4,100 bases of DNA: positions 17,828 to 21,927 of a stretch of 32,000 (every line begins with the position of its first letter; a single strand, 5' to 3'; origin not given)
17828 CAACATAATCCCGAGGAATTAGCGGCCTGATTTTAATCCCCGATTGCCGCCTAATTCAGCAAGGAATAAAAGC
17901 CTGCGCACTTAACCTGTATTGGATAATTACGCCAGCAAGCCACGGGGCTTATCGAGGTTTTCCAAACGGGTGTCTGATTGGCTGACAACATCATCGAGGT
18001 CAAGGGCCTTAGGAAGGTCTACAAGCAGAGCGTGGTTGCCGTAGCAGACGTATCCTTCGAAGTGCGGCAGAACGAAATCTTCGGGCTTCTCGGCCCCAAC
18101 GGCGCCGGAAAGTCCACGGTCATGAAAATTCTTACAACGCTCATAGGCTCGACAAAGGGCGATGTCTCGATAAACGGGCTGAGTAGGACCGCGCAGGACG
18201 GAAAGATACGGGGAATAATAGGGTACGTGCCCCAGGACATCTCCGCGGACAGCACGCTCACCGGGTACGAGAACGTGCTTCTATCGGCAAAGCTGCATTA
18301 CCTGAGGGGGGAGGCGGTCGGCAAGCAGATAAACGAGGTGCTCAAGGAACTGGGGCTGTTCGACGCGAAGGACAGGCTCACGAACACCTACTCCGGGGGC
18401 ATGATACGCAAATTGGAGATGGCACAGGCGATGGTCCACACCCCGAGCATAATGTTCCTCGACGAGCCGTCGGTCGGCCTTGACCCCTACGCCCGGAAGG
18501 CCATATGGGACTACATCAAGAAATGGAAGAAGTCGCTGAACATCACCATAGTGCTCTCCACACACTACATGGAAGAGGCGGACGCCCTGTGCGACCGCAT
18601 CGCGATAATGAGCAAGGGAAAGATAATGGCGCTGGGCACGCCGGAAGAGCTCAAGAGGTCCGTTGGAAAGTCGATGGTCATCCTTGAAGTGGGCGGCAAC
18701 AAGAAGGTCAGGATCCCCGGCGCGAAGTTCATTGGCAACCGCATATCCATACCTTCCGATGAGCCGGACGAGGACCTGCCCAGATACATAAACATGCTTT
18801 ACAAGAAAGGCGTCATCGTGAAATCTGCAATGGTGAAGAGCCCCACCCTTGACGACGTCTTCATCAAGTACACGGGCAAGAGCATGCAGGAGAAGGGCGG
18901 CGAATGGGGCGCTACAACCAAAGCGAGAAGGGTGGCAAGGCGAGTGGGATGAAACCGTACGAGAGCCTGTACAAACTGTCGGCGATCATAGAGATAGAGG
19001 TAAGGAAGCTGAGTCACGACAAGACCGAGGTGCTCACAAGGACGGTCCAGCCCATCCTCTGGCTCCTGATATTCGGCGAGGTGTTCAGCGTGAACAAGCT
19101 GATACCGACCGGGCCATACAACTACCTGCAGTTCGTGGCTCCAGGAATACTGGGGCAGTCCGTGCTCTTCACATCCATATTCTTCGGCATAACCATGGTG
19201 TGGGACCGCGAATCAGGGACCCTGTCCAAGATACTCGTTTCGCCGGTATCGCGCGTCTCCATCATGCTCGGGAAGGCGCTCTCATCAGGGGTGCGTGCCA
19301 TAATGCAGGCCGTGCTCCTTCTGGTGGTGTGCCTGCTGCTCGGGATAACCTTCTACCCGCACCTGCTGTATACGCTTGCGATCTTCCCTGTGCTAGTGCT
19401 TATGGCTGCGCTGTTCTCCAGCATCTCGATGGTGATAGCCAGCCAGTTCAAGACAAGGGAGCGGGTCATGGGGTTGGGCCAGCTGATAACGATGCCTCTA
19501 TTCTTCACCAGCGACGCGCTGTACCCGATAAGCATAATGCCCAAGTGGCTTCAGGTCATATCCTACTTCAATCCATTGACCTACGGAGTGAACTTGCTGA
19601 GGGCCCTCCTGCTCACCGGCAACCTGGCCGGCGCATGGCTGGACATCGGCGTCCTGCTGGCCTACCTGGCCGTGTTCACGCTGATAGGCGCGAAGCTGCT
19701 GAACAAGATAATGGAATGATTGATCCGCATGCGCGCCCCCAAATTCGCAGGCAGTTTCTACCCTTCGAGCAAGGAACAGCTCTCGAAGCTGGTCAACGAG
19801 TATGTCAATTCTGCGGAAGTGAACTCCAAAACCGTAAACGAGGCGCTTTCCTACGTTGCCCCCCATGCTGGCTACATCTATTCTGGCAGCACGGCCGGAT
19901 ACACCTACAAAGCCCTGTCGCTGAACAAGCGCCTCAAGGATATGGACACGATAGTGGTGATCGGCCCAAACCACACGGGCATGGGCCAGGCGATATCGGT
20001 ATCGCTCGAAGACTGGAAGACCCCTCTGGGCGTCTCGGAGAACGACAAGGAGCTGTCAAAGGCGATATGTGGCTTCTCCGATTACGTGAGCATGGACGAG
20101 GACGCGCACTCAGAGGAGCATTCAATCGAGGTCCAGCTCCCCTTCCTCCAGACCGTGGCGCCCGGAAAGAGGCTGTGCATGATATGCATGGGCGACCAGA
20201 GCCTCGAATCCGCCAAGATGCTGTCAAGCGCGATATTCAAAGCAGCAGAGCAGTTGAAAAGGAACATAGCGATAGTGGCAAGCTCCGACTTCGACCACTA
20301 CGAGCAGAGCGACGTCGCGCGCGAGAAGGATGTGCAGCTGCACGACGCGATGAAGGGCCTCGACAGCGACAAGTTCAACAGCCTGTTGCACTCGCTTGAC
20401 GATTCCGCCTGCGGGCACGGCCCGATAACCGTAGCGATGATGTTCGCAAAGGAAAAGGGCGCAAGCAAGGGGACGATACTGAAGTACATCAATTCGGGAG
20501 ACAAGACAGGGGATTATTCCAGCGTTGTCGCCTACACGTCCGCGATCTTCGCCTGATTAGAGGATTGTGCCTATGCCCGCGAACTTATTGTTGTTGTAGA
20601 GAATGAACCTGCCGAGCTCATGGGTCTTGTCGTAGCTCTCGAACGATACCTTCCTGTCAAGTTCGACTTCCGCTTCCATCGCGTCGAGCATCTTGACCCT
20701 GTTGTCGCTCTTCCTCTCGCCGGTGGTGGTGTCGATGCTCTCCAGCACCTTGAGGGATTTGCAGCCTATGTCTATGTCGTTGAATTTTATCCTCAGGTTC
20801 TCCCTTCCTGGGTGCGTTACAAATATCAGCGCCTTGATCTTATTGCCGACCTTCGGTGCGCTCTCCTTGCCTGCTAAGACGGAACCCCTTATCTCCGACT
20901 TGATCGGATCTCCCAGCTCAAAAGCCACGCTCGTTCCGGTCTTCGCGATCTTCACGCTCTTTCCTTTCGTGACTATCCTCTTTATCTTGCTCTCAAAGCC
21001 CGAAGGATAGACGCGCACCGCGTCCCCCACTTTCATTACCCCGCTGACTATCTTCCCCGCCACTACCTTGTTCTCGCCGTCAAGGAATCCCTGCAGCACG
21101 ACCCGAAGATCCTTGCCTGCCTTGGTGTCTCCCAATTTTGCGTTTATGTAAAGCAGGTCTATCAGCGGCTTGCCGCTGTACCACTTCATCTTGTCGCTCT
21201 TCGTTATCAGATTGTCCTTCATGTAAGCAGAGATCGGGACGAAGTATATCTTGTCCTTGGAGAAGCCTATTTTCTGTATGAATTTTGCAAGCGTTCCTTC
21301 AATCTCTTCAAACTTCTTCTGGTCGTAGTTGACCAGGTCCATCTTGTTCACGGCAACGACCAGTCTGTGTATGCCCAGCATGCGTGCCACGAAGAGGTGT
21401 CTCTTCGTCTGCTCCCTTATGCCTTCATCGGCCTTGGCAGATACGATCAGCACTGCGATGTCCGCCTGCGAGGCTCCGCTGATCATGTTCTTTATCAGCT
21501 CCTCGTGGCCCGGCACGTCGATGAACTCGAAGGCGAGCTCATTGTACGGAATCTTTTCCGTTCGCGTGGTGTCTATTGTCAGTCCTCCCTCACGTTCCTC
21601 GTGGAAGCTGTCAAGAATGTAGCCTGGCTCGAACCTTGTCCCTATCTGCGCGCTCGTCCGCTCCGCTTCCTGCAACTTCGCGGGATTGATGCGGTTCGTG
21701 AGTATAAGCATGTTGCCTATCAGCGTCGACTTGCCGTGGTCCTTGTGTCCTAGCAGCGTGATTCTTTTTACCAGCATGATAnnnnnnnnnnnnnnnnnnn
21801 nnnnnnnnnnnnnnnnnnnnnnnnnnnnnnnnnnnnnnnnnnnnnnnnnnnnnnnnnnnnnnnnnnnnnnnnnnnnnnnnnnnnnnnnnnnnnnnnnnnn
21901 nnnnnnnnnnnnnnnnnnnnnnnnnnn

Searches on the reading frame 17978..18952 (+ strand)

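Call 58: search_protein_families(library=pfam, proteins=[window:17978-18952:+], max_evalue=0.01)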
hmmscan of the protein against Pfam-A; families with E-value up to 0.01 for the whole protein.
window:17978-18952:+ (324 aa): 8 families
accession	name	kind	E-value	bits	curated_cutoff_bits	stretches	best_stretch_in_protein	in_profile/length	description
PF00005.33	ABC_tran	-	6.8e-29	101.7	25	1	23-165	2-136/137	ABC transporter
PF13304.12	AAA_21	-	4.8e-11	43.7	27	2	34-81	1-46/304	AAA domain, putative AbiEii toxin, Type IV TA system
PF13732.12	DrrA1-3_C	-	3.9e-07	31.1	27.4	1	220-299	1-81/81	ATP-binding protein DrrA1-3-like, C-terminal domain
PF02463.25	SMC_N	-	9e-06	25.7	40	0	146-205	149-209/220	RecF/RecN/SMC N terminal domain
PF13476.12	AAA_23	-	0.00063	20.9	27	1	23-65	11-52/201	AAA domain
PF13175.12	AAA_15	-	0.001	19.2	32.1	0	33-59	24-50/374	AAA ATPase domain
PF13555.12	AAA_29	-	0.0012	19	27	1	26-68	16-57/61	P-loop containing region of AAA domain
PF03215.21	Rad17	-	0.0016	18.8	23.8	1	26-104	39-116/186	Rad17 P-loop domain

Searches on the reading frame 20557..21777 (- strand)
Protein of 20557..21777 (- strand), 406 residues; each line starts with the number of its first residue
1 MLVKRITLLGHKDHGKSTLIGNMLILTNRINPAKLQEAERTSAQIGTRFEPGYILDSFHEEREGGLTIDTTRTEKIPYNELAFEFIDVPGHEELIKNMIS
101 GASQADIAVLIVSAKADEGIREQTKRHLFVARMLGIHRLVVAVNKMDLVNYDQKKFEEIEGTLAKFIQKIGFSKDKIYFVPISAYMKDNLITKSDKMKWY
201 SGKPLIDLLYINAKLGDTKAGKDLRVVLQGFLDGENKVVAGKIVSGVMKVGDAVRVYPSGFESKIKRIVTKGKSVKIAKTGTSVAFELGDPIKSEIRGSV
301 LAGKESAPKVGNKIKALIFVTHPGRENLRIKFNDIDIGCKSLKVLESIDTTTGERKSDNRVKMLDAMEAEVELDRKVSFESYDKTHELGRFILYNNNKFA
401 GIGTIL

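Call 58: search_protein_families(library=pfam, proteins=[window:20557-21777:-], max_evalue=0.01)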
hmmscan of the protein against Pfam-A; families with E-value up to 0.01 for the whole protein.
window:20557-21777:- (406 aa): 6 families
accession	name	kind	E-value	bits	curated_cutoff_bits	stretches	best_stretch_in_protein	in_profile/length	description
PF00009.33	GTP_EFTU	-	2.8e-42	144.9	26.5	1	5-191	5-176/188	Elongation factor Tu GTP binding domain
PF22594.2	GTP-eEF1A_C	-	5.1e-11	43.3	27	1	330-405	23-100/101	GTP-eEF1A C-terminal domain-like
PF03144.31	GTP_EFTU_D2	-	2.9e-06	28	30.3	1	237-301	2-72/73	Elongation factor Tu domain 2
PF03193.22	RsgA_GTPase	-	2.2e-05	24.8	30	1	102-166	20-82/174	RsgA GTPase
PF01926.29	MMR_HSR1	-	0.00014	22.4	21.9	1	6-130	2-99/113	50S ribosome-binding GTPase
PF00025.27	Arf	-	0.0039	17.1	22.3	0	72-194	49-167/174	ADP-ribosylation factor family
